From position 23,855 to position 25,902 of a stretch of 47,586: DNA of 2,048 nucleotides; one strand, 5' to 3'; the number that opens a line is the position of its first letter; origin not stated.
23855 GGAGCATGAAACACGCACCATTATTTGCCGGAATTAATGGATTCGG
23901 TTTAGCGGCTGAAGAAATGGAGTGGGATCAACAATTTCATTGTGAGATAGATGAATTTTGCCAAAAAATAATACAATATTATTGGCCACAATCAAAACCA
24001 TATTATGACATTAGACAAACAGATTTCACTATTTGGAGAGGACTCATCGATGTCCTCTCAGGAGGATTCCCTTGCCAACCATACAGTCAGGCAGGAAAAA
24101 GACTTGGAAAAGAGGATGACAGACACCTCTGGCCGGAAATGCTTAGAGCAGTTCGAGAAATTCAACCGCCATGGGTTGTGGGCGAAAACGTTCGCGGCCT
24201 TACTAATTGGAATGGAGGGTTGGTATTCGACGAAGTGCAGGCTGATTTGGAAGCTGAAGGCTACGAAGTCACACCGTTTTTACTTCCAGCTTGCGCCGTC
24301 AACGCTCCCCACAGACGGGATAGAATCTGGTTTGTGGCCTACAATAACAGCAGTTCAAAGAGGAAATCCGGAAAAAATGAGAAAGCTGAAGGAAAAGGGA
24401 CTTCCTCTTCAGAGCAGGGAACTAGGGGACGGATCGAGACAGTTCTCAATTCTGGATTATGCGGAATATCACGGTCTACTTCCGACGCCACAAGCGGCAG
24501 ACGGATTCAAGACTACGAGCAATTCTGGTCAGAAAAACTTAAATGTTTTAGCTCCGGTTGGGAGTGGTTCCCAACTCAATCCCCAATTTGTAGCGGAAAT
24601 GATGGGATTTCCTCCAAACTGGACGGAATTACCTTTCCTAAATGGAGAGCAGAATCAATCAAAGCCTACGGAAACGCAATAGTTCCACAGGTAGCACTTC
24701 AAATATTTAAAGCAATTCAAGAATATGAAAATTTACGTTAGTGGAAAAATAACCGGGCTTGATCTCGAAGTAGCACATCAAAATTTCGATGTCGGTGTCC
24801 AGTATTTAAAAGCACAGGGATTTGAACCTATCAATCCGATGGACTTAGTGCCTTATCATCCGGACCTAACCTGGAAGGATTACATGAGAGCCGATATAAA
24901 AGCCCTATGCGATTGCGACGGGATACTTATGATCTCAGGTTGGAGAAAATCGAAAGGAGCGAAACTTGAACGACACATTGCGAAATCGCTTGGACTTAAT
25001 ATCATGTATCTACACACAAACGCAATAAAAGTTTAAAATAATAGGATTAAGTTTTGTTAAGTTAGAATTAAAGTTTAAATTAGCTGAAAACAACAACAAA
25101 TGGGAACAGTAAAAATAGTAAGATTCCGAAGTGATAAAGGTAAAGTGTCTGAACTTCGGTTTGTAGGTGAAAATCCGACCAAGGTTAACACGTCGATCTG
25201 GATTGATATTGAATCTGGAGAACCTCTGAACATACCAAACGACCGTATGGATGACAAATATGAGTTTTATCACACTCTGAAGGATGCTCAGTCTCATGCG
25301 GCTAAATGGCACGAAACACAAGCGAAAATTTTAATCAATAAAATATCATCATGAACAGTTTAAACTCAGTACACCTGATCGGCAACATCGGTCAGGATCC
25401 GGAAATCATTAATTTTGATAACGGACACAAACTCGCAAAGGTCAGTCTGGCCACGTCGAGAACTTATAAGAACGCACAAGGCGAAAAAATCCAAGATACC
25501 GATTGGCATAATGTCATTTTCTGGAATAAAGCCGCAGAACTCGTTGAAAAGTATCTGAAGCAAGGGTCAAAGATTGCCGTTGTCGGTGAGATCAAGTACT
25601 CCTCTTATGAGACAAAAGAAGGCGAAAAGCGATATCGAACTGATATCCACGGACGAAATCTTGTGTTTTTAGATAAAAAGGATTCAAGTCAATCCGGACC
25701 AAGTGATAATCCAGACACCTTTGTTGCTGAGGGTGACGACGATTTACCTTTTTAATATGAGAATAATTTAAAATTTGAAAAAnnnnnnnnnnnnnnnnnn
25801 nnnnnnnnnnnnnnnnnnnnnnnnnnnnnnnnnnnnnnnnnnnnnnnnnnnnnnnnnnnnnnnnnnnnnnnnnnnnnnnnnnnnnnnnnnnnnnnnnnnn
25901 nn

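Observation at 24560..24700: The motif IX-like and motif X strings of the C5-MTase lie in different frames, and the same bases encode two different family-typical strings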

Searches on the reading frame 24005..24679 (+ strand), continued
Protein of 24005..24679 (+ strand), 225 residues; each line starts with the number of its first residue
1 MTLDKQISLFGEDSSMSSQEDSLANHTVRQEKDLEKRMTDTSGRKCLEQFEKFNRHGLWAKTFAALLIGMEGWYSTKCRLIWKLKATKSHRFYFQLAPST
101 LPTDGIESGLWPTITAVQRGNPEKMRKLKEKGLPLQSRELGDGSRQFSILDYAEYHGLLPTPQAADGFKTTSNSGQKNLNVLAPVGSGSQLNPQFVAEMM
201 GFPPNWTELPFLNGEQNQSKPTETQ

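Call 49: predict_structure(alignment_id=A3)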
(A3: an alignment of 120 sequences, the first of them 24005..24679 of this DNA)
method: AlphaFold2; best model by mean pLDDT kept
length: 225 residues; sequences in the alignment: 120
mean_pLDDT: 59.8   pTM: 0.33
mean pLDDT of the five models: 59.8, 58.2, 57.9, 57.8, 53.5
residues with pLDDT >= 90: 7; 70-90: 69; 50-70: 61; < 50: 88
segments of 3 or more residues with pLDDT < 50: 1-4, 6-40, 71-77, 166-188, 210-225
pLDDT, mean of each block of 10 residues (from residue 1): 44 39 36 40 65 72 66 48 74 71 52 71 89 80 73 86 53 41 46 73 63 43 42
secondary structure, 60 per line:
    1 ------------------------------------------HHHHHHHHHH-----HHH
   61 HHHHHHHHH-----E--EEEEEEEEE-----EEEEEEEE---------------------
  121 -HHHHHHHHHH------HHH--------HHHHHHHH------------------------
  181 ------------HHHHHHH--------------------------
elements in order: H43-52 H58-69 E78-86 E92-99 H122-131 H149-156 H193-199

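Call 51: search_protein_representatives(alignment_id=A3)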
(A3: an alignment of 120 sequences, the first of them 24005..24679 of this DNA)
Query: 120 sequences, 295 profile positions. Proteins with E-value up to 0.001 (for the whole library): 18025; up to 1e-10: 6690; up to 1e-30: 1753. The best 150 are listed.
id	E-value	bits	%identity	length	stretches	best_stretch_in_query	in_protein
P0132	1.9e-119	415.0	-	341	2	26-197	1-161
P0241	1.1e-112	392.9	-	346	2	37-224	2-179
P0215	4.4e-111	387.6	-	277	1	21-291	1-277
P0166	8.8e-111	386.6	-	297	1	2-290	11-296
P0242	1.6e-109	382.4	-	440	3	25-229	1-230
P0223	1.9e-107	375.6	-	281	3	9-154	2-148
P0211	1.2e-106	373.0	-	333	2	25-234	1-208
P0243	1.5e-106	372.7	-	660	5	30-196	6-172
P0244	1.9e-106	372.4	-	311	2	26-200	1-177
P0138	1.9e-106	372.3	-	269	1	26-283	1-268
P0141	4.2e-106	371.2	-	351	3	25-193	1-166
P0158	4.6e-106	371.1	-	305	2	2-215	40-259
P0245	6.3e-106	370.6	-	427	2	2-231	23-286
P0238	1.0e-104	366.7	-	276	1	25-290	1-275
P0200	7.2e-103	360.6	-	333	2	25-241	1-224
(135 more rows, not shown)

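Call 53: fold_search(model_id=the predicted structure, library=pdb)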
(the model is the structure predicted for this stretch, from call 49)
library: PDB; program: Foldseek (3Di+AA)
matches with E <= 10: 72; with E <= 0.001: 0
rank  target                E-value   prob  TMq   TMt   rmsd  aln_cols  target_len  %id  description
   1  7am2_E                3.3e+00  0.12  0.16  0.16   4.3        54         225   11  Intermediate assembly of the Large subunit from Leishmania major mitochondrial ribosome (released 2021-04-28)
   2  5uk3_I                3.3e+00  0.02  0.12  0.13  11.4        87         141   11  Crystal structure of cyanase from T. urticae (released 2017-06-21)
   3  9hyu_D                3.3e+00  0.01  0.09  0.09  19.7       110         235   15  Cryo-EM structure of the Chromera velia PSI supercomplex at 1.84 Angstrom resolution (released 2026-01-28)
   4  3jd5_c                3.8e+00  0.02  0.08  0.11  24.9       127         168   10  Cryo-EM structure of the small subunit of the mammalian mitochondrial ribosome (released 2016-07-13)
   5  1s4y_B                4.0e+00  0.04  0.09  0.17  16.7        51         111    8  Crystal structure of the activin/actrIIb extracellular domain (released 2004-08-10)
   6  4uxg_A                4.0e+00  0.01  0.09  0.06  18.8       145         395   15  Crystal structure of the carboxy-terminal region of the bacteriophage T4 proximal long tail fibre protein gp34, R32 na (released 2015-09-30)
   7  4uxg_H                4.0e+00  0.01  0.08  0.06  18.9       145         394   15  Crystal structure of the carboxy-terminal region of the bacteriophage T4 proximal long tail fibre protein gp34, R32 na (released 2015-09-30)
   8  5f3h_K                4.3e+00  0.03  0.08  0.17  17.7        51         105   14  Structure of myostatin in complex with humanized RK35 antibody (released 2016-09-28)
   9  5h80_A                4.9e+00  0.06  0.13  0.08   5.9        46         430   28  Biotin Carboxylase domain of single-chain bacterial carboxylase (released 2016-07-20)
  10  5f3h_I                4.9e+00  0.03  0.08  0.17  18.9        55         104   14  Structure of myostatin in complex with humanized RK35 antibody (released 2016-09-28)
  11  8ifl_G                4.9e+00  0.03  0.10  0.06  19.7        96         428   11  Cryo-EM structure of tetrameric SPARTA gRNA-ssDNA target complex in state 1 (released 2024-01-17)
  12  3l42                  4.9e+00  0.02  0.12  0.19  16.1       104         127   12  PWWP domain of human bromodomain and PHD finger containing protein 1 (released 2010-01-12)
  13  1cop_MODEL_1_D        5.6e+00  0.07  0.17  0.41   6.1        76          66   14  THREE-DIMENSIONAL DIMER STRUCTURE OF THE LAMBDA-CRO REPRESSOR IN SOLUTION AS DETERMINED BY HETERONUCLEAR MULTI (released 1995-10-15)
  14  2mq9_MODEL_1_A        5.6e+00  0.03  0.12  0.16   7.7        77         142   10  Solution structure of E55Q mutant of eRF1 N-domain (released 2015-07-01)
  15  5uk3_B                5.6e+00  0.02  0.12  0.16  10.6        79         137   13  Crystal structure of cyanase from T. urticae (released 2017-06-21)
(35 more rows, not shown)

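Call 54: find_encoding_contigs(protein=P0243, flank=3000, max_places=3)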
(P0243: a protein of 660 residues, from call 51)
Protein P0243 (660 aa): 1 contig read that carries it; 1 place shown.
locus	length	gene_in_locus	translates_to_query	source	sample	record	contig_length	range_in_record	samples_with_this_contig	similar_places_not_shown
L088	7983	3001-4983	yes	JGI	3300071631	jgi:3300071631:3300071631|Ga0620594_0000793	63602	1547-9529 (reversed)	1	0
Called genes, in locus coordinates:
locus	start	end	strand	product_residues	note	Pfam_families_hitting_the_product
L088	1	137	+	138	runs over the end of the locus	-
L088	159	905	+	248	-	-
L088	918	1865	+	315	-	-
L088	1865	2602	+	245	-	PF12706:Lactamase_B_2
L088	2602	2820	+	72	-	-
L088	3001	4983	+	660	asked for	-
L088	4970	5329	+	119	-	-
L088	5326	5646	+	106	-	-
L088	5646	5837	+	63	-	-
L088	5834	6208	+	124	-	PF05766:NinG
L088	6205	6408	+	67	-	-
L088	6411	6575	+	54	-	-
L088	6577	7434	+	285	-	-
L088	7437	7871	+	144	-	-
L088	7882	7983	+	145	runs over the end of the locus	PF08299:Bac_DnaA_C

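Call 66: search_protein_families(library=ncbifam, proteins=[window:24005-24679:+, L081:1459-2160:+, L084:898-1587:+], max_evalue=0.01)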
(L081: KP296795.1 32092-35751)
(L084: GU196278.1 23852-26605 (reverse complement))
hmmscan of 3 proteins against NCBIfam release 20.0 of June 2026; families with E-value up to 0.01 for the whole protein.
window:24005-24679:+ (225 aa): 0 families

L081:1459-2160:+ (234 aa): 0 families

L084:898-1587:+ (230 aa): 0 families

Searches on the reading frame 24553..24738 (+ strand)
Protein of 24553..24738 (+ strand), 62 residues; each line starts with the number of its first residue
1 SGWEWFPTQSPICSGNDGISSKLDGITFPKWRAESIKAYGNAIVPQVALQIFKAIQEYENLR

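Call 41: search_protein_families(library=pfam, proteins=[window:24553-24738:+], max_evalue=10)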
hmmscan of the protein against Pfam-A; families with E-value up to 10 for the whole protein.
seq(62 aa): 0 families

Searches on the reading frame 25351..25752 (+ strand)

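Call 48: search_protein_families(library=pfam, proteins=[window:25351-25752:+], max_evalue=0.001)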
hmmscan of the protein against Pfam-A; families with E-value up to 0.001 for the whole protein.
window:25351-25752:+ (134 aa): 1 family
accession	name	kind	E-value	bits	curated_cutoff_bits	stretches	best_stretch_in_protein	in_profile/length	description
PF00436.31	SSB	-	5.1e-31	107.3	26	1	4-107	1-104/104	Single-strand binding protein family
